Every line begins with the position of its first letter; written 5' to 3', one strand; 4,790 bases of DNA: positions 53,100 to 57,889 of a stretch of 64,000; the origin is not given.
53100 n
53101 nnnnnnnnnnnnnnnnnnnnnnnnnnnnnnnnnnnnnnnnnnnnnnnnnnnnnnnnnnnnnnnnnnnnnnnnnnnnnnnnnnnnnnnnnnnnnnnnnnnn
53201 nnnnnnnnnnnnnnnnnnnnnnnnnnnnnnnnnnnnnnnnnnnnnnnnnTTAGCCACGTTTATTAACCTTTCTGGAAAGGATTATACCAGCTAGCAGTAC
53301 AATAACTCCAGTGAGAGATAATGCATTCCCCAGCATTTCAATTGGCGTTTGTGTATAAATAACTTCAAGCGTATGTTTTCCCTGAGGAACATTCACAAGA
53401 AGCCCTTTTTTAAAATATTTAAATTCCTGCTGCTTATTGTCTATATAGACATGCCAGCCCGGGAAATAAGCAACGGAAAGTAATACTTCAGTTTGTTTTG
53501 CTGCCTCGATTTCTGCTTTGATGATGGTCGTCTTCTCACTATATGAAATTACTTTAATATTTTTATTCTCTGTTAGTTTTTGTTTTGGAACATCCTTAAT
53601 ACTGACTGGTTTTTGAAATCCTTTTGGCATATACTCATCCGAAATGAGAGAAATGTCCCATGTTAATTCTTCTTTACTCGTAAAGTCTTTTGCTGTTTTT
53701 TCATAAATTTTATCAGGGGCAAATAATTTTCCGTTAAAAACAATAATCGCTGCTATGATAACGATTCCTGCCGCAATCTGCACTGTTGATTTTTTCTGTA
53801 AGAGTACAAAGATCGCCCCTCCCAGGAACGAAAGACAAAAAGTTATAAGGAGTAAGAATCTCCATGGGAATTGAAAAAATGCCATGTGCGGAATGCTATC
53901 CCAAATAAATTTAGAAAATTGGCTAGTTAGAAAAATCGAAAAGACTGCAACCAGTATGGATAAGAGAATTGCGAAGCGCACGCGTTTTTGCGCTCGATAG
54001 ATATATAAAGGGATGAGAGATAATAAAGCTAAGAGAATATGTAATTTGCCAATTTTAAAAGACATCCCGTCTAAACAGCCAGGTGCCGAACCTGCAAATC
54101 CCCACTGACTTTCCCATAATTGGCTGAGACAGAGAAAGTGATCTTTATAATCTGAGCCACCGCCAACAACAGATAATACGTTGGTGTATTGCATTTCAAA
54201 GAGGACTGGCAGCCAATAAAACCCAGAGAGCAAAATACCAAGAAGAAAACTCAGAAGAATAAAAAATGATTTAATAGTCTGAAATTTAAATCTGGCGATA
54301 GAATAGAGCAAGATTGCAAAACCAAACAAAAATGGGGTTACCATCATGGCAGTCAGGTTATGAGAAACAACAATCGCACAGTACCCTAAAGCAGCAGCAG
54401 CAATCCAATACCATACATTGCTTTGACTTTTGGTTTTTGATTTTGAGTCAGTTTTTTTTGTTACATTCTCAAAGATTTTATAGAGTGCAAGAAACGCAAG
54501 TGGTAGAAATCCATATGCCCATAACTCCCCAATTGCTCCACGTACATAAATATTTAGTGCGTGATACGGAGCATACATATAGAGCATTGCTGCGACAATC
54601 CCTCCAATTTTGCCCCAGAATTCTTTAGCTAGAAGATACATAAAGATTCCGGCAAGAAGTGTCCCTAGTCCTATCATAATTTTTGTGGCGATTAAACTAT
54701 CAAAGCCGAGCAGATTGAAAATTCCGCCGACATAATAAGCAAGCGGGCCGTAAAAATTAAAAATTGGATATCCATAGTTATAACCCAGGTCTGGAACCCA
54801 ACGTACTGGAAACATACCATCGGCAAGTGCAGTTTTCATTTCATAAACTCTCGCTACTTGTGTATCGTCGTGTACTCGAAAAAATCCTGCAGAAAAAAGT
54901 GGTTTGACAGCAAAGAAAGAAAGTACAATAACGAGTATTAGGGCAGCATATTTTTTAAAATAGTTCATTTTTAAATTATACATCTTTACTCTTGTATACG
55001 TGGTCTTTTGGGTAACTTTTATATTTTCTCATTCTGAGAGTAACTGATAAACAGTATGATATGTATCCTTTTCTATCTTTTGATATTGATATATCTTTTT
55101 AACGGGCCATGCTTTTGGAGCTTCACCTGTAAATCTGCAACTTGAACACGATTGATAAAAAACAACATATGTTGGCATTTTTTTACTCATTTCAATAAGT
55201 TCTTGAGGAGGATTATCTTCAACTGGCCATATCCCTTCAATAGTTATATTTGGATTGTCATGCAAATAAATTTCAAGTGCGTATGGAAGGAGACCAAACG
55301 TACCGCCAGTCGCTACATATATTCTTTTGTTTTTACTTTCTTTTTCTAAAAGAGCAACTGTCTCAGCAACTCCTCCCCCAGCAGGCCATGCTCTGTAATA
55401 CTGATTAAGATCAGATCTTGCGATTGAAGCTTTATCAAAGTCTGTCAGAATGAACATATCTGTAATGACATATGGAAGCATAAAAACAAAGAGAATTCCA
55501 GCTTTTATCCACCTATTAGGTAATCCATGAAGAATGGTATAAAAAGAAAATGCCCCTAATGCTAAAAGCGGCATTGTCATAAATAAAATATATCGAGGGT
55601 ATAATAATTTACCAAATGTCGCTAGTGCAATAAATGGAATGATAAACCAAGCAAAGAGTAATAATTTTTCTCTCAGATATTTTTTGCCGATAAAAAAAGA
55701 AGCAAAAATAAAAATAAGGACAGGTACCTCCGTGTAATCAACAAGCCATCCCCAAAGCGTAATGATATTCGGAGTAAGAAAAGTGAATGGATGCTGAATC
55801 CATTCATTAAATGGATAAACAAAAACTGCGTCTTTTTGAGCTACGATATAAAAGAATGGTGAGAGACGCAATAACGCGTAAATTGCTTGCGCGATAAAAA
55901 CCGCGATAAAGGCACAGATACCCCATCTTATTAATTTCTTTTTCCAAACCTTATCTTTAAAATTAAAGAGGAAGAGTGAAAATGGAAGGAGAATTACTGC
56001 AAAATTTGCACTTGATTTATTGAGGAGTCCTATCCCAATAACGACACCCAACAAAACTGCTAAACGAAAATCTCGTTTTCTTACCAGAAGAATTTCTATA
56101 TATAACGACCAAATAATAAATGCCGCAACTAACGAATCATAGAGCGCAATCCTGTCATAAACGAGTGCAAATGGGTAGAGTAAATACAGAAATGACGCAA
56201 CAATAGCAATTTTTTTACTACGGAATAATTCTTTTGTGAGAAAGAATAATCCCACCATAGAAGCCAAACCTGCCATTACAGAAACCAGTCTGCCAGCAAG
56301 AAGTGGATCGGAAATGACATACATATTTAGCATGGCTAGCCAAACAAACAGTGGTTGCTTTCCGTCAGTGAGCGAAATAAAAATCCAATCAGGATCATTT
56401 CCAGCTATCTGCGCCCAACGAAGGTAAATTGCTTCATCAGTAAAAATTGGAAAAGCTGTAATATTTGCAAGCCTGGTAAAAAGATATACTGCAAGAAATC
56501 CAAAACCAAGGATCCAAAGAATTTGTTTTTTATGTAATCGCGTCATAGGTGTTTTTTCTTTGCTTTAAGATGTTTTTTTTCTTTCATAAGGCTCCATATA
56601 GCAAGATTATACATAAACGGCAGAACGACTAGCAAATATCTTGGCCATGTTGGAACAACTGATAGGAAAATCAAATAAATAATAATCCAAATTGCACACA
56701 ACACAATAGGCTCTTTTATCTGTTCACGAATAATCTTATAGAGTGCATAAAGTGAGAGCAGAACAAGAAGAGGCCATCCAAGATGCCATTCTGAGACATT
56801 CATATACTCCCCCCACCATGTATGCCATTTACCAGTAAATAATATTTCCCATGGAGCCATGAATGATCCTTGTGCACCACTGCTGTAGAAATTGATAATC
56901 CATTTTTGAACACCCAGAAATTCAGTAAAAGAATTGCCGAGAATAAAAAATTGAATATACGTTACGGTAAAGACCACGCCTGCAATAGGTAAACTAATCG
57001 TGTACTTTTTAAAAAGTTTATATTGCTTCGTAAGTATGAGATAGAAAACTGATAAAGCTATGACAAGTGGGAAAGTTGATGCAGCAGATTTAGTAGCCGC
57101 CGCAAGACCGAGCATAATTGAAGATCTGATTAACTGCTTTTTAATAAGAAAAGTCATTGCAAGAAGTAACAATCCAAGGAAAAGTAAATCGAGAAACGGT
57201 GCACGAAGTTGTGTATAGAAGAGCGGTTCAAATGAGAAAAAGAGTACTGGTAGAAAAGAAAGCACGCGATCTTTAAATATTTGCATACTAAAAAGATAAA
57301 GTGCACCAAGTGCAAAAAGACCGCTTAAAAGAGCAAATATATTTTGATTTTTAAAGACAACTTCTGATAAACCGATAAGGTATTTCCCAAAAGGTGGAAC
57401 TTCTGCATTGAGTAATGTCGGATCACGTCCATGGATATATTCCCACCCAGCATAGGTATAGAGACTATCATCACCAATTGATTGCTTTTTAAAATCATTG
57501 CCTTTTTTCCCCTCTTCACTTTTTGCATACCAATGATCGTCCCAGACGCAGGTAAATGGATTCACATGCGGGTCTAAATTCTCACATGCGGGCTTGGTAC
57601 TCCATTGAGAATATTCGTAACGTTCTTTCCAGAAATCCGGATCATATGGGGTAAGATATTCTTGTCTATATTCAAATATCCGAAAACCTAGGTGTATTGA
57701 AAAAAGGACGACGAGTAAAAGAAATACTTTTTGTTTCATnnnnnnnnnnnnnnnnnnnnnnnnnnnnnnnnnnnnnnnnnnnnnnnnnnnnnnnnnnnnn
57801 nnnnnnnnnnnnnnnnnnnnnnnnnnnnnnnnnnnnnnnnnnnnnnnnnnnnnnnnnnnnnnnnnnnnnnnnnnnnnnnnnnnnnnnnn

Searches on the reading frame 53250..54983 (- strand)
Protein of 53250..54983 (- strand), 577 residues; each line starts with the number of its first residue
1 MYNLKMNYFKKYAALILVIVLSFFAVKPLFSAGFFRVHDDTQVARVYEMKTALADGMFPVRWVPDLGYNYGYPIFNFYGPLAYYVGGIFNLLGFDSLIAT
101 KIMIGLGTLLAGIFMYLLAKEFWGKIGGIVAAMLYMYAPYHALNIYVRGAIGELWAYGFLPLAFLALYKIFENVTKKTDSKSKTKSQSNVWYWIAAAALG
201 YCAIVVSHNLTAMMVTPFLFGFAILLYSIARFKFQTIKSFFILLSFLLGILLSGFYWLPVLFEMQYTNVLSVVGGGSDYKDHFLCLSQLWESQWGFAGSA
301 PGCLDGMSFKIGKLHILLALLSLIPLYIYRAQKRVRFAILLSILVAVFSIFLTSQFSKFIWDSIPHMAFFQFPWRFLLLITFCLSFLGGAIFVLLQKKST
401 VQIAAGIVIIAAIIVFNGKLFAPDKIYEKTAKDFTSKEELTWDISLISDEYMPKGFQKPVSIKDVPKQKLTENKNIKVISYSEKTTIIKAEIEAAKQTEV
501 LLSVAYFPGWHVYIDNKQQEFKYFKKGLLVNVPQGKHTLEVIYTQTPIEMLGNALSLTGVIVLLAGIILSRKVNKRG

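Call 38: search_protein_families(library=pfam, proteins=[window:53250-54983:-], max_evalue=0.01)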
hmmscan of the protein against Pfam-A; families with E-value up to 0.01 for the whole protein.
window:53250-54983:- (577 aa): 2 families
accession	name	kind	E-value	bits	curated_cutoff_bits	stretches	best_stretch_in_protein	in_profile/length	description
PF09586.16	YfhO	-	4.2e-11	42.4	28.5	2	473-545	751-825/835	Bacterial membrane protein YfhO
PF10131.15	PTPS_related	-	1.3e-08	34.3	26.4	1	75-426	1-317/621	6-pyruvoyl-tetrahydropterin synthase related domain; membrane protein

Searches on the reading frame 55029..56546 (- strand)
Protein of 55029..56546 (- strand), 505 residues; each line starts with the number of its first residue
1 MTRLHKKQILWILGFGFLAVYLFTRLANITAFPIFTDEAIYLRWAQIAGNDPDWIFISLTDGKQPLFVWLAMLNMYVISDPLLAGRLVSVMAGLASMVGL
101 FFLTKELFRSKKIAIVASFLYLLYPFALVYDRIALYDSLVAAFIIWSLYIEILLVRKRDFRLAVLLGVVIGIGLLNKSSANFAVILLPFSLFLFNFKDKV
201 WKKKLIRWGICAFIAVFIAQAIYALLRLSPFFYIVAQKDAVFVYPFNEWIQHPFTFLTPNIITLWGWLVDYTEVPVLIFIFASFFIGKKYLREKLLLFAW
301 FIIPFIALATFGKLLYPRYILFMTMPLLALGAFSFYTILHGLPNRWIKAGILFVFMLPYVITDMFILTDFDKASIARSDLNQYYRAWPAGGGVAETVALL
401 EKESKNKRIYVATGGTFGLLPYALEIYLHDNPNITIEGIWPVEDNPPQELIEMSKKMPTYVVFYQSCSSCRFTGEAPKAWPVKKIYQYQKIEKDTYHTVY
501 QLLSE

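Call 38: search_protein_families(library=pfam, proteins=[window:55029-56546:-], max_evalue=0.01)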
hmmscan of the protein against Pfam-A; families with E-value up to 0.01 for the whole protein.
window:55029-56546:- (505 aa): 2 families
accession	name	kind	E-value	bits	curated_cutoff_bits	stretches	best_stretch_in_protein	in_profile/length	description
PF13231.12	PMT_2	-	2.4e-14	54.3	26.1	1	65-219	4-156/160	Dolichyl-phosphate-mannose-protein mannosyltransferase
PF02366.24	PMT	-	1.8e-08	34.7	22.7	1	62-225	61-235/245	Dolichyl-phosphate-mannose-protein mannosyltransferase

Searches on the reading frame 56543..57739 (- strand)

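Call 38: search_protein_families(library=pfam, proteins=[window:56543-57739:-], max_evalue=0.01)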
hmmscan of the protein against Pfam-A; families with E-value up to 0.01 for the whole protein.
window:56543-57739:- (398 aa): 1 family
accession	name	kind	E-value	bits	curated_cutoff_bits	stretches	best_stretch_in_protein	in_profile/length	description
PF09594.16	GT87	-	0.00055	20.2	25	1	134-343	25-220/237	Glycosyltransferase family 87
